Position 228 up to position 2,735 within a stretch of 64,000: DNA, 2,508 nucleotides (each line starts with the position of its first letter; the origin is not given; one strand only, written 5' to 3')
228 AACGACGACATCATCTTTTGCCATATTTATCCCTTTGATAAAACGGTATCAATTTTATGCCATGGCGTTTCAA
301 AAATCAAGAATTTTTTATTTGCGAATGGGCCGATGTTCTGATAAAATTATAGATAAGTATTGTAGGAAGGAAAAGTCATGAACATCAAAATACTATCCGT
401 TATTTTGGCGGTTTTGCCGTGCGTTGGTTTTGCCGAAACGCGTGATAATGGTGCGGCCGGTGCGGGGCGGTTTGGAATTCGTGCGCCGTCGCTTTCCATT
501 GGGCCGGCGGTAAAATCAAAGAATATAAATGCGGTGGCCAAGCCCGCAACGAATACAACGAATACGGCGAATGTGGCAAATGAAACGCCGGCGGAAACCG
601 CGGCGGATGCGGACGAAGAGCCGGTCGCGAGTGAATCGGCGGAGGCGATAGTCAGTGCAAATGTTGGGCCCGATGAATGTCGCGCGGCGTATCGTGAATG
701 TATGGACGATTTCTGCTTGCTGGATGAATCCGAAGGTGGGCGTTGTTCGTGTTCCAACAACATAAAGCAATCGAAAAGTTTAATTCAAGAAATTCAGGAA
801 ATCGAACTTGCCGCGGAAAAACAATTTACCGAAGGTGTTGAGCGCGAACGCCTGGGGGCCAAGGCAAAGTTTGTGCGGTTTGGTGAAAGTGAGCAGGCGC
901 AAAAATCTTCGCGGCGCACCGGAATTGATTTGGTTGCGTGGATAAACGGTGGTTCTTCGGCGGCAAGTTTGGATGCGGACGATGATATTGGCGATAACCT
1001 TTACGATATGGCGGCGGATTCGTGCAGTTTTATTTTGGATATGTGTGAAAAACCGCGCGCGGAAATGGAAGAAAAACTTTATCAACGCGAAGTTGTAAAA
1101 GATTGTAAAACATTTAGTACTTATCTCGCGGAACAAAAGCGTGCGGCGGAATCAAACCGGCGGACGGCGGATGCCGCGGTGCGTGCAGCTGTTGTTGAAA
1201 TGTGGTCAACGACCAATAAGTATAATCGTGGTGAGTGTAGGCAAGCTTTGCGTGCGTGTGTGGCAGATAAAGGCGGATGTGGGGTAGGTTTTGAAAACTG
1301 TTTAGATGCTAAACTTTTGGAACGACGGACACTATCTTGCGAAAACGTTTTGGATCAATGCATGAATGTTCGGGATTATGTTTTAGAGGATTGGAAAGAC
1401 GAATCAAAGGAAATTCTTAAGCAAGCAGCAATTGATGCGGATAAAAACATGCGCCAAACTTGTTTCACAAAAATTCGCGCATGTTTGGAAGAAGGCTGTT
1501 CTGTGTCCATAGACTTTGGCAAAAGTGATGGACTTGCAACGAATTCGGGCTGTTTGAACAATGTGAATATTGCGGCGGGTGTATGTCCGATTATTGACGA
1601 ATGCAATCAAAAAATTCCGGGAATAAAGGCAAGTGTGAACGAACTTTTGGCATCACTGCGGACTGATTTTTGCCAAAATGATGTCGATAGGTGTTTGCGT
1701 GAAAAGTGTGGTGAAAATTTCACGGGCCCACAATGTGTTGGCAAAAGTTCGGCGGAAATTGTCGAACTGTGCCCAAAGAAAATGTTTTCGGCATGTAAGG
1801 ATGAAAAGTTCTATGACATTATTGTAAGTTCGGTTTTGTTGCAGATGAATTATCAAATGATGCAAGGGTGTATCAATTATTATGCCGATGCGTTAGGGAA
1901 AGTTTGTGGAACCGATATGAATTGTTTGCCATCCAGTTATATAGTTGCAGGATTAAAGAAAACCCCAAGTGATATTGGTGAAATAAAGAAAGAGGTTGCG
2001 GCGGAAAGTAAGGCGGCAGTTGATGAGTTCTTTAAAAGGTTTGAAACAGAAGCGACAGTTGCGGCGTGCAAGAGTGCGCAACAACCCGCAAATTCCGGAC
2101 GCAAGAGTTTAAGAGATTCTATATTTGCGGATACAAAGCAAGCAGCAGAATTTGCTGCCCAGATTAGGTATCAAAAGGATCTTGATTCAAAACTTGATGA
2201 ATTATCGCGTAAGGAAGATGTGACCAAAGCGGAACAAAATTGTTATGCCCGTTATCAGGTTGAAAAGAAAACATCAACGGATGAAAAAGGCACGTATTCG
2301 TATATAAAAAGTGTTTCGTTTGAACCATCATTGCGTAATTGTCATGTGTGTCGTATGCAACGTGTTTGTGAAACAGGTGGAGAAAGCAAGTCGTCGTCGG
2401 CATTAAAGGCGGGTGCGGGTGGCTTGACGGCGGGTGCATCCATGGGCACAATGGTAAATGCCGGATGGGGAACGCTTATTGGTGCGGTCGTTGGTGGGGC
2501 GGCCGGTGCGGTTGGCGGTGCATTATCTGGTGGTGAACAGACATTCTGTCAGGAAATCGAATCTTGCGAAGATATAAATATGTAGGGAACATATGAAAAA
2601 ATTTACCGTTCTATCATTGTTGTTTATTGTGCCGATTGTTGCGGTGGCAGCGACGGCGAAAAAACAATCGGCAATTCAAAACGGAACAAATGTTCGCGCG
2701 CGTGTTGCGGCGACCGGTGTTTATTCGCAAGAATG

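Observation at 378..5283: Tandem giant cysteine-rich secreted proteins: founders of a four-member paralog family with no recognisable fold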

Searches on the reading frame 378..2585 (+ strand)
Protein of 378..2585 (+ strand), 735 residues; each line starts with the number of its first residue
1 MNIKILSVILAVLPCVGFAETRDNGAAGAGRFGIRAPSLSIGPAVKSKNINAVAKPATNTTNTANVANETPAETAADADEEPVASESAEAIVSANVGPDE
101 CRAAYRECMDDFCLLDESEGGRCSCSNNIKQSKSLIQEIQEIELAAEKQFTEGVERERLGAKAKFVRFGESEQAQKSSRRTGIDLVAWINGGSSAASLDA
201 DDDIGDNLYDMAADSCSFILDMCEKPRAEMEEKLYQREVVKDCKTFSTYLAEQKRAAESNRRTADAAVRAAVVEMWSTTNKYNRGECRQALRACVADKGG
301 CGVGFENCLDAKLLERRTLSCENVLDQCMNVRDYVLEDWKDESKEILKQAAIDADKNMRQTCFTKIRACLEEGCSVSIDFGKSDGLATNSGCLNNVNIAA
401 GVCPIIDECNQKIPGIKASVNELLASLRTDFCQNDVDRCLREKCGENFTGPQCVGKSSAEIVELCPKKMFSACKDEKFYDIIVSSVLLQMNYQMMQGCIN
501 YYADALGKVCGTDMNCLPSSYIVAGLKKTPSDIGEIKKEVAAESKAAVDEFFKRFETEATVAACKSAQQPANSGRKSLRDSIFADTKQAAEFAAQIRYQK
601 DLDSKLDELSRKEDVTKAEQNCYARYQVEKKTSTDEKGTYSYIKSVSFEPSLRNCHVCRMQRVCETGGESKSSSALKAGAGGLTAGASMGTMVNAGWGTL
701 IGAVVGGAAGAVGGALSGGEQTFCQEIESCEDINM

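Call 4: search_protein_families(library=pfam, proteins=[window:378-2585:+], max_evalue=1)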
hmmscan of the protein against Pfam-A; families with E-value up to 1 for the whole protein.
window:378-2585:+ (735 aa): 0 families

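Call 5: search_protein_families(library=ncbifam, proteins=[window:378-2585:+], max_evalue=1)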
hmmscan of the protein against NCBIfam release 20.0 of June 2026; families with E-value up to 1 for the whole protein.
window:378-2585:+ (735 aa): 1 family
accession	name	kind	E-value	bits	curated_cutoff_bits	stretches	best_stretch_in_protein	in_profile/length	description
NF005284.0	PRK06801.1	equivalog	0.032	13.6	406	1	120-190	105-177/286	ketose 1,6-bisphosphate aldolase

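Call 27: find_related_loci(query=A2, collection=genome_contigs, flank=6000)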
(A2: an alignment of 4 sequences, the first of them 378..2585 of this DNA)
Query A2 (735 aa) in genome_contigs; peptide patterns used: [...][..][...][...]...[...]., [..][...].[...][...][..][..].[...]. (x = any residue, [..] = any of these).
358 stretches matched a pattern; 309 encode a relative of the query (tblastn E <= 1e-3); the best 80 are kept; 80 distinct loci.
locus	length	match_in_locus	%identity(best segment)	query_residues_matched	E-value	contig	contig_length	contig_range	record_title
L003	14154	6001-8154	81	1-735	0e+0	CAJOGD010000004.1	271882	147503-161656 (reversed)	uncultured Alphaproteobacteria bacterium isolate Red_deer_3_mag_193 genome assembly, contig: scaffold_238, whole genome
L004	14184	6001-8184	78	1-735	0e+0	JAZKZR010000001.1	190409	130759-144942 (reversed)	MAG: Candidatus Enterousia sp. isolate T1900045086_TC20190080.MAGScoT_cleanbin_000026 SGB_4685_k141_1004667, whole genom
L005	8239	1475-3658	78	1-735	0e+0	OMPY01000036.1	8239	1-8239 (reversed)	uncultured proteobacterium isolate RUG774 genome assembly, contig: scaffold_4284, whole genome shotgun sequence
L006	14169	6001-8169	78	1-733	0e+0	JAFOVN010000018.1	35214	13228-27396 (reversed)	MAG: Alphaproteobacteria bacterium isolate RGIG837 Dairy_cattle_Omasum.Co__c1334858, whole genome shotgun sequence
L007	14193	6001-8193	76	1-735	0e+0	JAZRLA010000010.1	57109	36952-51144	MAG: Candidatus Enterousia sp. isolate T1900045443_YK20190134.MAGScoT_cleanbin_000016 SGB_7130_k141_3532350, whole genom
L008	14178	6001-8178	77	1-733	0e+0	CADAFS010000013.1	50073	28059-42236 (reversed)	MAG: uncultured proteobacterium isolate RUG13256 genome assembly, contig: RUG13256_asm_13, whole genome shotgun sequence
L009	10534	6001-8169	74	1-735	0e+0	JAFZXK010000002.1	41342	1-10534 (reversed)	MAG: Alphaproteobacteria bacterium isolate RGIG8185 Water_buffalos_Rumen-3__c198854, whole genome shotgun sequence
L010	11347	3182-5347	73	1-735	0e+0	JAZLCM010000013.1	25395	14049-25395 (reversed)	MAG: Candidatus Enterousia sp. isolate T1900045049_TC20190042.MAGScoT_cleanbin_000031 SGB_4517_k141_241069, whole genome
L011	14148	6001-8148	67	1-735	0e+0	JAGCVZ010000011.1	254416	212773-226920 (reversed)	MAG: Alphaproteobacteria bacterium isolate RGIG10173 Yak_Rumen-4__c1771960, whole genome shotgun sequence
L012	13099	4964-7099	67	1-735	0e+0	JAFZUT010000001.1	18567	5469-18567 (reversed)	MAG: Alphaproteobacteria bacterium isolate RGIG8116 Water_buffalos_Rumen-3__c150712, whole genome shotgun sequence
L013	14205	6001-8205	61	1-735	0e+0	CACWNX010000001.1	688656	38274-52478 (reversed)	MAG: uncultured proteobacterium isolate RUG10747 genome assembly, contig: RUG10747_asm_1, whole genome shotgun sequence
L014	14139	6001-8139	66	4-735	0e+0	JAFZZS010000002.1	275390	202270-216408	MAG: Alphaproteobacteria bacterium isolate RGIG8245 Water_buffalos_Rumen-5__c26457, whole genome shotgun sequence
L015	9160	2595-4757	61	1-735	0e+0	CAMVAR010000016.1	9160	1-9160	MAG TPA_asm: uncultured proteobacterium isolate SRR8387716_bin.101_metaWRAP_v1.3_MAG genome assembly, contig: ERZ1420954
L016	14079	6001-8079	66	18-735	0e+0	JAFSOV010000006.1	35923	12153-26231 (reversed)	MAG: Alphaproteobacteria bacterium isolate RGIG3338 Goat_Reticulum-6__c140628, whole genome shotgun sequence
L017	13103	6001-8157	64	1-735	0e+0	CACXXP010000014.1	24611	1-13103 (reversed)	MAG: uncultured proteobacterium isolate RUG11692 genome assembly, contig: RUG11692_asm_14, whole genome shotgun sequence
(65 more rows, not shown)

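Call 45: find_encoding_contigs(protein=window:378-2585:+, flank=10000, max_places=1)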
Protein window:378-2585:+ (735 aa): no gene with exactly this product is on record in the collection.

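Call 49: search_protein_representatives(alignment_id=A2)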
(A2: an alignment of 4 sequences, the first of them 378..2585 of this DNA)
Query: 4 sequences, 862 profile positions. Proteins with E-value up to 0.001 (for the whole library): 920; up to 1e-10: 744; up to 1e-30: 520. The best 150 are listed.
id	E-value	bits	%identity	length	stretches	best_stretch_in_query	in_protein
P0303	1.3e-181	622.7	-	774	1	120-844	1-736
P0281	9.4e-179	613.2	-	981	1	1-853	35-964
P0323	4.9e-163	561.2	-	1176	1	48-738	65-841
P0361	1.3e-160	553.1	-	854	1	74-862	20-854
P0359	2.9e-158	545.4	-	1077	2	21-840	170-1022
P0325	1.6e-154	533.0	-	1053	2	1-695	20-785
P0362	7.0e-153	527.6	-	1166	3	1-531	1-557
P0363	2.1e-151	522.7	-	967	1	1-776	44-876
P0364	9.7e-151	520.5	-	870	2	18-526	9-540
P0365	3.7e-150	518.6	-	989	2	22-737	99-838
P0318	1.5e-149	516.6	-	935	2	22-826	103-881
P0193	1.3e-148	513.4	-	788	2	1-531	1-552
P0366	4.6e-148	511.7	-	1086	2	22-836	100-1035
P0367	1.7e-147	509.8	-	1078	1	22-839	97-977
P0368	2.2e-146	506.1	-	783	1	29-691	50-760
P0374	3.2e-141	489.0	-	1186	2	18-677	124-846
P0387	1.3e-135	470.5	-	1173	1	35-836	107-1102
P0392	5.6e-134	465.1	-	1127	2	36-737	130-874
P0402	3.3e-128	446.0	-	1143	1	25-541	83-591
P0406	3.6e-126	439.2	-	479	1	24-452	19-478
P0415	5.0e-121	422.2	-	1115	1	2-688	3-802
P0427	3.9e-112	392.8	-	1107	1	49-733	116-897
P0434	4.4e-108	379.4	-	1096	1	20-567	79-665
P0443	8.1e-104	365.3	-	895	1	70-862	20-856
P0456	1.2e-95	338.2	-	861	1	23-499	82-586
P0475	1.7e-87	311.3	-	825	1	18-503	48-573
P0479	4.7e-87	309.8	-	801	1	8-503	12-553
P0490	1.8e-85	304.6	-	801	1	1-499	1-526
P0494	2.3e-84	300.9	-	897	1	9-513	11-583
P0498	1.2e-83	298.5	-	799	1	17-501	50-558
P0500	2.5e-83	297.5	-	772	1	5-502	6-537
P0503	8.2e-83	295.8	-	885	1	26-533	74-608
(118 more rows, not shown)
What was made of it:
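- There are 920 clusters at 50% identity (call 49).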

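Call 56: search_protein_families(library=pfam, proteins=[P0362, P0374, P0387, P0392, P0402, P0415, P0427, P0434], max_evalue=0.01)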
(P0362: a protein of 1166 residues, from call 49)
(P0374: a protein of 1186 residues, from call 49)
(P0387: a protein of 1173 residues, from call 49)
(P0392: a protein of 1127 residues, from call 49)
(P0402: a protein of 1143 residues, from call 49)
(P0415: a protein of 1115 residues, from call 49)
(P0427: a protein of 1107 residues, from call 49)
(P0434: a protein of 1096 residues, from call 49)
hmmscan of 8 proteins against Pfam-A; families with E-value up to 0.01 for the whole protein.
P0362 (1166 aa): 1 family
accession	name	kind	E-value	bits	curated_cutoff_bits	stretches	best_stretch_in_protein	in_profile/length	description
PF24634.1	DUF7631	-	0.00025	21.9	27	0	827-841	3-17/50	Domain of unknown function (DUF7631)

P0374 (1186 aa): 0 families

P0387 (1173 aa): 0 families

P0392 (1127 aa): 0 families

P0402 (1143 aa): 0 families

P0415 (1115 aa): 0 families

P0427 (1107 aa): 0 families

P0434 (1096 aa): 0 families

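Call 76: list_cluster_members(proteins=[P0503, P0500, P0498, P0494, P0490, P0479, P0475, P0456, P0443, P0406])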
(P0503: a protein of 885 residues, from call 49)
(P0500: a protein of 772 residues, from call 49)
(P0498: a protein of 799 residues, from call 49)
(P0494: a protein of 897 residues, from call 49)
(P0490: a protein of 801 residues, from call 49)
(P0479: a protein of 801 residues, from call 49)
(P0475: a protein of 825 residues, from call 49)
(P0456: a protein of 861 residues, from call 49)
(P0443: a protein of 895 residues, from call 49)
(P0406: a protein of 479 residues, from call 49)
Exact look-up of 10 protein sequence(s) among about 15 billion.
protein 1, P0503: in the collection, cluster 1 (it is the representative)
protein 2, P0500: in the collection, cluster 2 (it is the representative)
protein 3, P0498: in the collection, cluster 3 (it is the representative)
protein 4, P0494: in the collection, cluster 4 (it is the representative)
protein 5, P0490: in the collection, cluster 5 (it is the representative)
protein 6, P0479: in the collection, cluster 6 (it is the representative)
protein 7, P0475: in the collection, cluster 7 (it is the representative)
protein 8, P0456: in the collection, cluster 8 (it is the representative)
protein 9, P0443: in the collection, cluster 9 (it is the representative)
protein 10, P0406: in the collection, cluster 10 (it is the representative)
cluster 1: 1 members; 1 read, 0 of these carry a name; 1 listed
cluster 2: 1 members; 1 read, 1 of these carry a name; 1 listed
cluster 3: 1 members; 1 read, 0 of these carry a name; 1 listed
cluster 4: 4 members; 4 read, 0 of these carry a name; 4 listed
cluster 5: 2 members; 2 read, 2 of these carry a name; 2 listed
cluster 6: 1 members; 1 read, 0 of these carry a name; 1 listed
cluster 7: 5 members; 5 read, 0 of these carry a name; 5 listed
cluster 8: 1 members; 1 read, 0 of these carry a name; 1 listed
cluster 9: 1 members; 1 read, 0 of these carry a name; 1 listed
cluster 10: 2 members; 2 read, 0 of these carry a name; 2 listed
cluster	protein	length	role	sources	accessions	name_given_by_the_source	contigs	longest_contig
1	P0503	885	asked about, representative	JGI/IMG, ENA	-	-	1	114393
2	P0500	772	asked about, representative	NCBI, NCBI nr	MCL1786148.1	MAG: hypothetical protein FWG39_03310 [Alphaproteobacteria bacterium] | hypothetical protein [Alphaproteobacteria bacterium]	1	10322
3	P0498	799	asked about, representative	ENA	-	-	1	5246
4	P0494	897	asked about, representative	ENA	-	-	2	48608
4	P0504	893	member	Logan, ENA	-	-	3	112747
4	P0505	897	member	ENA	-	-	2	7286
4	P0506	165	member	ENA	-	-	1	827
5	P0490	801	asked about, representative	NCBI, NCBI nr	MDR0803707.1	MAG: hypothetical protein LBO08_01280 [Rickettsiales bacterium] | hypothetical protein [Rickettsiales bacterium]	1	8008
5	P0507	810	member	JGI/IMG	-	hypothetical protein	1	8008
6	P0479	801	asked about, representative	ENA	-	-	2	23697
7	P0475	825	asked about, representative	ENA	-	-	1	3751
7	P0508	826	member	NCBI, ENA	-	-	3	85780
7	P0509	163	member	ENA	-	-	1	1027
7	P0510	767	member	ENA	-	-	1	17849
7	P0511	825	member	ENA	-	-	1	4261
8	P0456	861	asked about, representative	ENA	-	-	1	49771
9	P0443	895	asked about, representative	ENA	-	-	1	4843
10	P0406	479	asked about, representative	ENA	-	-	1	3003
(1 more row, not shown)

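Call 82: search_protein_families(library=phrogs, proteins=[window:378-2585:+], max_evalue=0.01)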
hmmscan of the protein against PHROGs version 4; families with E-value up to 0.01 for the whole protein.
window:378-2585:+ (735 aa): 0 families
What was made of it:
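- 378..2585 (+): Gene A: 735 aa exported protein with 36 mature Cys (A/B subfamily). No family hits (calls 4, 5, 82).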

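Call 84: find_encoding_contigs(protein=P0503, flank=10000, max_places=1)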
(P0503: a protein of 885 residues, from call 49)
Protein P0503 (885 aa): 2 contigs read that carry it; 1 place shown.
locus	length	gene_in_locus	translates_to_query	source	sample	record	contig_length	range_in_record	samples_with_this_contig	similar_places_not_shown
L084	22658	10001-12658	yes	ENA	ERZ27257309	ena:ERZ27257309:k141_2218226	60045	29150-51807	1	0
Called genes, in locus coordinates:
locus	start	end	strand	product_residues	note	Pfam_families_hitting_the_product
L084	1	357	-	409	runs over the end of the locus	PF03952:Enolase_N, PF00113:Enolase_C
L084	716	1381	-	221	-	-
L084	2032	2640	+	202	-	PF13505:OMP_b-brl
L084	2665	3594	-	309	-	-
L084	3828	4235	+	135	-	PF06123:CreD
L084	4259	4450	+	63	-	-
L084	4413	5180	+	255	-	PF00106:adh_short, PF01370:Epimerase (weak), PF08659:KR, PF13561:adh_short_C2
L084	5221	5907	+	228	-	-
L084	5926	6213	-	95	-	PF13202:EF-hand_5 (faint)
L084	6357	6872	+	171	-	-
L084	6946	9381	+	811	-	PF14284:PcfJ (weak)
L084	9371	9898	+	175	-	-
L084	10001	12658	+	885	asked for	-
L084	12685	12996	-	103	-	-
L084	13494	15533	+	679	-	PF05729:NACHT (faint), PF02367:TsaE (faint), PF05496:RuvB_N (faint), PF13191:AAA_16 (faint), PF24883:NPHP3_N (faint), PF25199:nSTAND_NTPase5 (faint), PF00004:AAA, PF00004:AAA, +7 more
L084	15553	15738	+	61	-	-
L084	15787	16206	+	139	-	-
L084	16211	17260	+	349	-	PF13280:WYL, PF25583:WCX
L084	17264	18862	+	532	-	PF11074:DUF2779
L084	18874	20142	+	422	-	-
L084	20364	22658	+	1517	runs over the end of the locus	PF13020:NOV_C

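Call 85: find_encoding_contigs(protein=P0456, flank=10000, max_places=1)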
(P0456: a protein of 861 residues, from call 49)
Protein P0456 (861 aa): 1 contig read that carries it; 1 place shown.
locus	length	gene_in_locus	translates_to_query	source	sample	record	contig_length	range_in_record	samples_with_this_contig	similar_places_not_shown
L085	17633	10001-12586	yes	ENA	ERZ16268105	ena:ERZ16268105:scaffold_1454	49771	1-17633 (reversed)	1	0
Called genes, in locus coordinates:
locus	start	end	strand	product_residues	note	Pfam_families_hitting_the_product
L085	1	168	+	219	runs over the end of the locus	PF02129:Peptidase_S15, PF12697:Abhydrolase_6 (weak), PF00561:Abhydrolase_1 (weak), PF12146:Hydrolase_4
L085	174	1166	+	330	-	PF05496:RuvB_N, PF00004:AAA, PF07728:AAA_5, PF13173:AAA_14 (weak), PF17864:AAA_lid_4, PF05491:WHD_RuvB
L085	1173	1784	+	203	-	PF12917:YfbR-like, PF13023:HD_3, PF01966:HD (weak)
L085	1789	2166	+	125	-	PF13279:4HBT_2, PF03061:4HBT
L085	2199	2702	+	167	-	PF01618:MotA_ExbB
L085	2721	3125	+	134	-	PF02472:ExbD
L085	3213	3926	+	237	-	-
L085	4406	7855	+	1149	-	PF02811:PHP, PF07733:DNA_pol3_alpha, PF17657:DNA_pol3_finger, PF14579:HHH_6, PF01336:tRNA_anti-codon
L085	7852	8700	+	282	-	PF01795:Methyltransf_5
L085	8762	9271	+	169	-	-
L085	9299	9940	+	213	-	-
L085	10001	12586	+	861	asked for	-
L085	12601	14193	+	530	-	-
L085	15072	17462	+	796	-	PF07699:Ephrin_rec_like (faint), PF23091:TNFR_ELAPOR1_6th (faint), PF09479:Flg_new (weak)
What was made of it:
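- Tried and rejected: No recognisable secretion, Dsb or transport system is adjacent (calls 84, 85).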

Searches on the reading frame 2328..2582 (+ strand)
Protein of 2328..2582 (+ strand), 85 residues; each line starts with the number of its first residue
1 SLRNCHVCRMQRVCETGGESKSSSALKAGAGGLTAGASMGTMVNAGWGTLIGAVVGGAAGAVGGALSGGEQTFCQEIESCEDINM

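Call 60: search_protein_families(library=pfam, proteins=[window:2328-2582:+], max_evalue=10)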
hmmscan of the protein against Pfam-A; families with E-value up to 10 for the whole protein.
seq(85 aa): 9 families
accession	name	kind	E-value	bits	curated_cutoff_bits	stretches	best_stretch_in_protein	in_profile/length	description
PF13441.11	Gly-zipper_YMGG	-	0.046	13.9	28.9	1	24-65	2-44/45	YMGG-like Gly-zipper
PF13488.11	Gly-zipper_Omp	-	0.11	12.9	25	1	29-65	3-40/46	Glycine zipper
PF05818.17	TraT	-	0.18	12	31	1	18-66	80-129/214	Enterobacterial TraT complement resistance protein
PF20721.2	C19orf12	-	0.3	11.3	30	1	12-62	25-78/163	C19orf12-like protein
PF05433.20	Rick_17kDa_Anti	-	0.8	10.1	24.2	1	29-66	7-41/43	Glycine zipper 2TM domain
PF20159.5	YidB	-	1.1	10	24.3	1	28-73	15-55/132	YidB-like protein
PF25688.1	P22_gp7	-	2.3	8.4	28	1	17-63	183-227/230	Bacteriophage P22 DNA ejection protein gp7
PF06897.17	DUF1269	-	3.4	8.5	26.9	1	32-77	4-48/100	Protein of unknown function (DUF1269)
PF10439.15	Bacteriocin_IIc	-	7.2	7.1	27.1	0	25-62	24-58/59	Bacteriocin class II with double-glycine leader peptide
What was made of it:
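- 2403..2534 (+): A Gly/Ala-rich hydrophobic stretch (aa 676-719), glycine-zipper-like. Only sub-threshold Pfam glycine-zipper hits (E=0.046-0.8, call 60).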
